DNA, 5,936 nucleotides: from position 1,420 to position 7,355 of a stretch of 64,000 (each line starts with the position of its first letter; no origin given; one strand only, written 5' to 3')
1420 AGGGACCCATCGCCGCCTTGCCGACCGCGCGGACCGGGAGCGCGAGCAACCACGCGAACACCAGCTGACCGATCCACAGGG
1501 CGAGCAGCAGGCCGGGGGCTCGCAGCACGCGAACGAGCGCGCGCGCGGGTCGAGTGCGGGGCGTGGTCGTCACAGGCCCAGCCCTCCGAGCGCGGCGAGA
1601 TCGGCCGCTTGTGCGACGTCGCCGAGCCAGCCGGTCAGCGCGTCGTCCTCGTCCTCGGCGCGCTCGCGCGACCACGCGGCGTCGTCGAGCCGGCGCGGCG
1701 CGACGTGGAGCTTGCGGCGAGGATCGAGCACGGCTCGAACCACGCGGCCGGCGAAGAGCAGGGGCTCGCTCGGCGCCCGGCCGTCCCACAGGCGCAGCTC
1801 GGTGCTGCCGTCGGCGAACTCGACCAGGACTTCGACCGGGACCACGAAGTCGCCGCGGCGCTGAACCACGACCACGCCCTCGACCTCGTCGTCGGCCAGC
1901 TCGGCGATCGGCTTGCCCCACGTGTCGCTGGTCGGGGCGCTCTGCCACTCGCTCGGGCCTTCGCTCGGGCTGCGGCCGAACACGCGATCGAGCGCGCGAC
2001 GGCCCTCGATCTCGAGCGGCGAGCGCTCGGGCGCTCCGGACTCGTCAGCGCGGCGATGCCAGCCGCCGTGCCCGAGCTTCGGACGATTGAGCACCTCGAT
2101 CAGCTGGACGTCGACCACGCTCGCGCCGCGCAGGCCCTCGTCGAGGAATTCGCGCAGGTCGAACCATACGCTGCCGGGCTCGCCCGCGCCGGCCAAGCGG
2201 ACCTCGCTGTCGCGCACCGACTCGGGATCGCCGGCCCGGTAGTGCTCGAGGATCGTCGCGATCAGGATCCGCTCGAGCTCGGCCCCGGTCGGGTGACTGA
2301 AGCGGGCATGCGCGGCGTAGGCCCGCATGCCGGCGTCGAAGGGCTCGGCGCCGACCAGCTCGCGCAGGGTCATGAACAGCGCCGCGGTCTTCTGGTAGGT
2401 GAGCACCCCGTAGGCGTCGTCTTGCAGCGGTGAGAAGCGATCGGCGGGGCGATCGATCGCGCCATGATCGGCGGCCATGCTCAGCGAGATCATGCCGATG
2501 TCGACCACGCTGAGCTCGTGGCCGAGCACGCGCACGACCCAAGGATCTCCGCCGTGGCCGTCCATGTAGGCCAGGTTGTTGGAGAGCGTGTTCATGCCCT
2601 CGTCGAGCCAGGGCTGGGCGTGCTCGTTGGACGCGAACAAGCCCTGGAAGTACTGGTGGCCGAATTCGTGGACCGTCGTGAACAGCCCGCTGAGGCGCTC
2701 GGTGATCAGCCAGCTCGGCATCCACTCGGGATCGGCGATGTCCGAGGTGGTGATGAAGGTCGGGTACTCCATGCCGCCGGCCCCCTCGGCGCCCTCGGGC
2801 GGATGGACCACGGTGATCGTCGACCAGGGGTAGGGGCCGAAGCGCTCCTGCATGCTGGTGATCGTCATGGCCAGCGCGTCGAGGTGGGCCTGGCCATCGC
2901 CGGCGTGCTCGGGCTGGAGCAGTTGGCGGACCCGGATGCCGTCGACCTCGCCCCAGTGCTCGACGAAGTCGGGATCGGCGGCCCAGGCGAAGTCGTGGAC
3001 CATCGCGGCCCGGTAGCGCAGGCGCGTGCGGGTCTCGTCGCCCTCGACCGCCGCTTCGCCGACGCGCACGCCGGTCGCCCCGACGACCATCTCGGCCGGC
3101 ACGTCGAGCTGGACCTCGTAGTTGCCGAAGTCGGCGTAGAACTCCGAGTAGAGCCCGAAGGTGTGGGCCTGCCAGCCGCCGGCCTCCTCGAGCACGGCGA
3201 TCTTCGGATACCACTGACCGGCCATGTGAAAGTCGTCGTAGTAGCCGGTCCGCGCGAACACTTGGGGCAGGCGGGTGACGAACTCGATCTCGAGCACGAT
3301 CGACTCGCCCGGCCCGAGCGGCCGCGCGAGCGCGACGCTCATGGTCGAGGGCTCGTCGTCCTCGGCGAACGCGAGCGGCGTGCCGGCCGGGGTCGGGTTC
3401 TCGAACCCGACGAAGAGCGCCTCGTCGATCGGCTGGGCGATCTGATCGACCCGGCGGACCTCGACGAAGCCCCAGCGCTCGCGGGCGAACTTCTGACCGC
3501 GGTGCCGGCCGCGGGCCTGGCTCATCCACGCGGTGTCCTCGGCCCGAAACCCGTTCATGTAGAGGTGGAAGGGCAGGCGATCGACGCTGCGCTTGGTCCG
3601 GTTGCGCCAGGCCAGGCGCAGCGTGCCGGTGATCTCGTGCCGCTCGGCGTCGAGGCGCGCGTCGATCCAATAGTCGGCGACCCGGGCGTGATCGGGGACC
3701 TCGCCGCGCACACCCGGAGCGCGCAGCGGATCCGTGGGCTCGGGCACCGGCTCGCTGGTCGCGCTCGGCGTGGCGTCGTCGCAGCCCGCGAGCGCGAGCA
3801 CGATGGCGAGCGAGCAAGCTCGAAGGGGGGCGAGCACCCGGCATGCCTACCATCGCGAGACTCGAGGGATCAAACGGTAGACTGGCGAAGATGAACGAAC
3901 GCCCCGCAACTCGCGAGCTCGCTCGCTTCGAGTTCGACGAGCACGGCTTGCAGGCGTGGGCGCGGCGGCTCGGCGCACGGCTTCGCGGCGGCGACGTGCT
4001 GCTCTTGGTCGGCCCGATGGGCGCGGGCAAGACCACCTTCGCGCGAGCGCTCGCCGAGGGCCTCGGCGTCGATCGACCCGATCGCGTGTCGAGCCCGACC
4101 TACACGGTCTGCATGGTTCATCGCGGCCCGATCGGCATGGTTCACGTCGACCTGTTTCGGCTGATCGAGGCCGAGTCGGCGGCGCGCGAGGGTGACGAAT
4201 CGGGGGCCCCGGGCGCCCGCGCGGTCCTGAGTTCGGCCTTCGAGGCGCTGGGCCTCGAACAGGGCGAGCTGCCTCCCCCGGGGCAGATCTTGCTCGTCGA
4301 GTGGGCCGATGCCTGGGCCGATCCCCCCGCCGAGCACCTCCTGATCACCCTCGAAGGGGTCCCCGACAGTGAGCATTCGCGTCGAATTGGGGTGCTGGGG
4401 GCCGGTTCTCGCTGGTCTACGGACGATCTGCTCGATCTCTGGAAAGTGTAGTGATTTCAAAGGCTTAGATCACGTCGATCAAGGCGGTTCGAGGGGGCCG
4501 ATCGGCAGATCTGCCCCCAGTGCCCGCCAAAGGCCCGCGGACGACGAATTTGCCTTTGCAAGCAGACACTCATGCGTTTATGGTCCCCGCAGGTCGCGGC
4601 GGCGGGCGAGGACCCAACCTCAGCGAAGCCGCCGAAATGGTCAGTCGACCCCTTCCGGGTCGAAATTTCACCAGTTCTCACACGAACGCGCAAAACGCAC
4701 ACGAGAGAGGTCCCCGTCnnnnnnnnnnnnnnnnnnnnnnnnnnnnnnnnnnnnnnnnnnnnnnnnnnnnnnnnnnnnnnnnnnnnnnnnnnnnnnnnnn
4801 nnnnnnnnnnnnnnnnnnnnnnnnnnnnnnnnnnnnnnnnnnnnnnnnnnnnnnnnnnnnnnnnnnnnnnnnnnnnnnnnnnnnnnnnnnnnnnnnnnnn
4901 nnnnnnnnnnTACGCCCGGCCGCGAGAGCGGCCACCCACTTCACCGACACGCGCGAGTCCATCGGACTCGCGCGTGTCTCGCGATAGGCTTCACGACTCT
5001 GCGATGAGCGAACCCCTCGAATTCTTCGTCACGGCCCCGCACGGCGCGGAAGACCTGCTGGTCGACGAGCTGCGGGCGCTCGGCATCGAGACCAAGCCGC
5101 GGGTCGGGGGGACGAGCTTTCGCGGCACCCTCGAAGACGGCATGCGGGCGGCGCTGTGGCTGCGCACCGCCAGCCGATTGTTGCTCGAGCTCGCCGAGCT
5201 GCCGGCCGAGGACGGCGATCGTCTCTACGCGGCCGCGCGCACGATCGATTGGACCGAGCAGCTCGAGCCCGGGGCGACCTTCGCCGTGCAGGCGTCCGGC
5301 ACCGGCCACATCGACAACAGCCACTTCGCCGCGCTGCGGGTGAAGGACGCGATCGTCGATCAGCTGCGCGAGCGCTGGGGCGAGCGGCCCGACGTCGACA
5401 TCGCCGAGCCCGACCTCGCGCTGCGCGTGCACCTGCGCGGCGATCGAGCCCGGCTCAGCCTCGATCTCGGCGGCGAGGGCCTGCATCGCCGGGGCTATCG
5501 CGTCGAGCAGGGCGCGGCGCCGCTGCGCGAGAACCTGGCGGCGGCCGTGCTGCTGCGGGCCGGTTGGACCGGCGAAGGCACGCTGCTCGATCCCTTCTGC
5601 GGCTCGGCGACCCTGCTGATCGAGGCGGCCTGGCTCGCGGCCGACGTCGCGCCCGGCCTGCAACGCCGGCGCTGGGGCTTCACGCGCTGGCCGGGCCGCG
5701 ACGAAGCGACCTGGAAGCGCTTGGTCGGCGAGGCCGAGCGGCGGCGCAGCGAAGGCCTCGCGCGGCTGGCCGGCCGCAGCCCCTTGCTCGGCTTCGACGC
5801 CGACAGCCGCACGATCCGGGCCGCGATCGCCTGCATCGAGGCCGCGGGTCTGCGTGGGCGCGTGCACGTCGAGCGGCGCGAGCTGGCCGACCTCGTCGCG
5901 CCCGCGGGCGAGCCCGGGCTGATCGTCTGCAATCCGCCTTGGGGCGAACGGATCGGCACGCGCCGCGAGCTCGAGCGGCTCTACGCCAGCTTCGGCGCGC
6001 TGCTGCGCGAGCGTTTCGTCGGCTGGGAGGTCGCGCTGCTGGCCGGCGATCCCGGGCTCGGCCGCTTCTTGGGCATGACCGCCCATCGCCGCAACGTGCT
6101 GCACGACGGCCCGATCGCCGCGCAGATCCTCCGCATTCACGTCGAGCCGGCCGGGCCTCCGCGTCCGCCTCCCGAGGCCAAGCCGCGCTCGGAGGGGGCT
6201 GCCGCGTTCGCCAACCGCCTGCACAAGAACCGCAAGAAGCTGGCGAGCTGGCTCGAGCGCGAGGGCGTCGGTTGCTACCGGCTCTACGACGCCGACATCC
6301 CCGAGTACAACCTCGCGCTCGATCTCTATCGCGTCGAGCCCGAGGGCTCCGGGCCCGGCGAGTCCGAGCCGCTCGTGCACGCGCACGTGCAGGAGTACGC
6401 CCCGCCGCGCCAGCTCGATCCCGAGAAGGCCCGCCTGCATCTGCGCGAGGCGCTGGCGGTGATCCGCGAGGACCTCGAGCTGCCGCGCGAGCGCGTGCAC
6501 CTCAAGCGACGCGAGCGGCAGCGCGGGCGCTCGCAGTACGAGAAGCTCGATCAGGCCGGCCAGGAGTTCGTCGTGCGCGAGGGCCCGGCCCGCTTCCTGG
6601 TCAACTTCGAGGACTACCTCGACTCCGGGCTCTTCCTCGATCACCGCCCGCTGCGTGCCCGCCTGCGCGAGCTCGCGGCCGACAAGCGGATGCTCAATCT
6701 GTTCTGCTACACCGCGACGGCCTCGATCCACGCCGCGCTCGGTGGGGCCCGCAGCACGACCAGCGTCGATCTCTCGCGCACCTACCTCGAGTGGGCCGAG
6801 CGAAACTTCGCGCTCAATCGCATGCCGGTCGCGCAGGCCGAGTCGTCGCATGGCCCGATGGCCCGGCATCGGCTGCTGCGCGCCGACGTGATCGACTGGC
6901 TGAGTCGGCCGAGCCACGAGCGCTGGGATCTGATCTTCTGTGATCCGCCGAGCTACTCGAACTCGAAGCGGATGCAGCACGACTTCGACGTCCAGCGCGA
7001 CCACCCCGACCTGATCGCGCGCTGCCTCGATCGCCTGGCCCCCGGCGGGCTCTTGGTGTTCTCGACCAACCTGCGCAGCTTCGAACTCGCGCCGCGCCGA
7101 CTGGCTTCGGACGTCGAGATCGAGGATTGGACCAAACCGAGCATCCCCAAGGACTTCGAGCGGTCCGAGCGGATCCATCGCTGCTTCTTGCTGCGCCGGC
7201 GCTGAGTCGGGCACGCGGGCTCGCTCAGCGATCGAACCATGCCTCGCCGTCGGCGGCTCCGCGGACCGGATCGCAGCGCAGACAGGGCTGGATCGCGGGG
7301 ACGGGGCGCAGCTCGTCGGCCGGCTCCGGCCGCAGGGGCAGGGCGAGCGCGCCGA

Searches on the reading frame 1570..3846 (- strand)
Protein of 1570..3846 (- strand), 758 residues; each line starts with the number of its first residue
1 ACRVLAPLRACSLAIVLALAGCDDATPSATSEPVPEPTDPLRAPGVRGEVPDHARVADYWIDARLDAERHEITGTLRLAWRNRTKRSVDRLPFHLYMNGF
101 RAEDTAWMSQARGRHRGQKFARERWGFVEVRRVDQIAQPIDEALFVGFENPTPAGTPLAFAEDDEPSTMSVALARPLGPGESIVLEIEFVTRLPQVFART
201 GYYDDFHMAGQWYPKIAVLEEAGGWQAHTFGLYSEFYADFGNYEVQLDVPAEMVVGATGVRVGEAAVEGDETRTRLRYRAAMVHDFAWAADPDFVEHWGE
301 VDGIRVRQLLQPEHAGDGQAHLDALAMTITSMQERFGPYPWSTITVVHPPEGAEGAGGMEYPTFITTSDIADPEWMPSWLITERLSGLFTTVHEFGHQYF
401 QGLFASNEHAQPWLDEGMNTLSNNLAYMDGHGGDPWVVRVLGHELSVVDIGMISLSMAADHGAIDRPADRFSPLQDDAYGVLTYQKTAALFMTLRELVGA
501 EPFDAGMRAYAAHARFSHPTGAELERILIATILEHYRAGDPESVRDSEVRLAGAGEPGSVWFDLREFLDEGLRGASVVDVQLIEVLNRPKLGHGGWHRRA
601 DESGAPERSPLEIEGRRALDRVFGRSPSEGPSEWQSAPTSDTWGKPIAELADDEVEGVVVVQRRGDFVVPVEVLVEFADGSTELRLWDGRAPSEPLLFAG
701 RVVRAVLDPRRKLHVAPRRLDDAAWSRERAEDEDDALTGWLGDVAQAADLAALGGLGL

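Call 34: search_protein_families(library=pfam, proteins=[window:1570-3846:-], max_evalue=0.001)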
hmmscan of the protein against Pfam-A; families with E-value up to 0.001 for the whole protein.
window:1570-3846:- (758 aa): 1 family
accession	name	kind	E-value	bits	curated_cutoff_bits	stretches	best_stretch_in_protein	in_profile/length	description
PF01433.26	Peptidase_M1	-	4.6e-10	39.9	27.7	1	322-519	3-194/218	Peptidase family M1 domain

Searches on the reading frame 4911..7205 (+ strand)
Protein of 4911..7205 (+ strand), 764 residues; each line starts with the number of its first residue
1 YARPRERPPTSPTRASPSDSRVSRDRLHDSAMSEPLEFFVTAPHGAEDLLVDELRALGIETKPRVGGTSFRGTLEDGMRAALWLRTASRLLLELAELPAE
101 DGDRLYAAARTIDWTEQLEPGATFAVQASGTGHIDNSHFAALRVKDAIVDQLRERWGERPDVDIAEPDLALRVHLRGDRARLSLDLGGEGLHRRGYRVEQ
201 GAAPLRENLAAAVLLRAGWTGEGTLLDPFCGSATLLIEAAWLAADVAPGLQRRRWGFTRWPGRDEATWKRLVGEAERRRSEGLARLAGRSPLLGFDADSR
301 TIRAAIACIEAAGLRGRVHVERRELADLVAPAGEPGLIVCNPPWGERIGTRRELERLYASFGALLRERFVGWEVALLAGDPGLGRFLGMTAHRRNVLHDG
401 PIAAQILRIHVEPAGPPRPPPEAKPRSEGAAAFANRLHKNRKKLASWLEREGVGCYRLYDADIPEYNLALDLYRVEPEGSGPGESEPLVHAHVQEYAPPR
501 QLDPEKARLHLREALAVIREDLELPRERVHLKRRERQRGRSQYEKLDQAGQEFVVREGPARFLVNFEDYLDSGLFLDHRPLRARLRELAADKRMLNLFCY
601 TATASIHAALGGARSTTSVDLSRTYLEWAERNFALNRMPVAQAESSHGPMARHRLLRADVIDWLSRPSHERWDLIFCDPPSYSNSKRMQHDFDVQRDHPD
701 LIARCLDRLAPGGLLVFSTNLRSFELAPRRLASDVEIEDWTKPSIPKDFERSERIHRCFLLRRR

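Call 34: search_protein_families(library=pfam, proteins=[window:4911-7205:+], max_evalue=0.001)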
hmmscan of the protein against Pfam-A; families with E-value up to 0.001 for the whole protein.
window:4911-7205:+ (764 aa): 5 families
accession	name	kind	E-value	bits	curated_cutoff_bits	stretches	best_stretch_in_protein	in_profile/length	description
PF01170.24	UPF0020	-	2.4e-44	151.9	22.3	1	194-396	1-185/197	RMKL-like, methyltransferase domain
PF02926.22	THUMP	-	9.9e-18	64.8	20.6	1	102-185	4-84/84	THUMP domain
PF22020.1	RlmL_1st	-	4.7e-17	62.1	27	1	37-91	1-55/55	RlmL ferredoxin-like domain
PF10672.15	Methyltrans_SAM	-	2.6e-15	56.9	27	1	536-720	68-239/286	S-adenosylmethionine-dependent methyltransferase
PF03602.21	Cons_hypoth95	-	2e-05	24.8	24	0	589-691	40-132/182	Conserved hypothetical protein 95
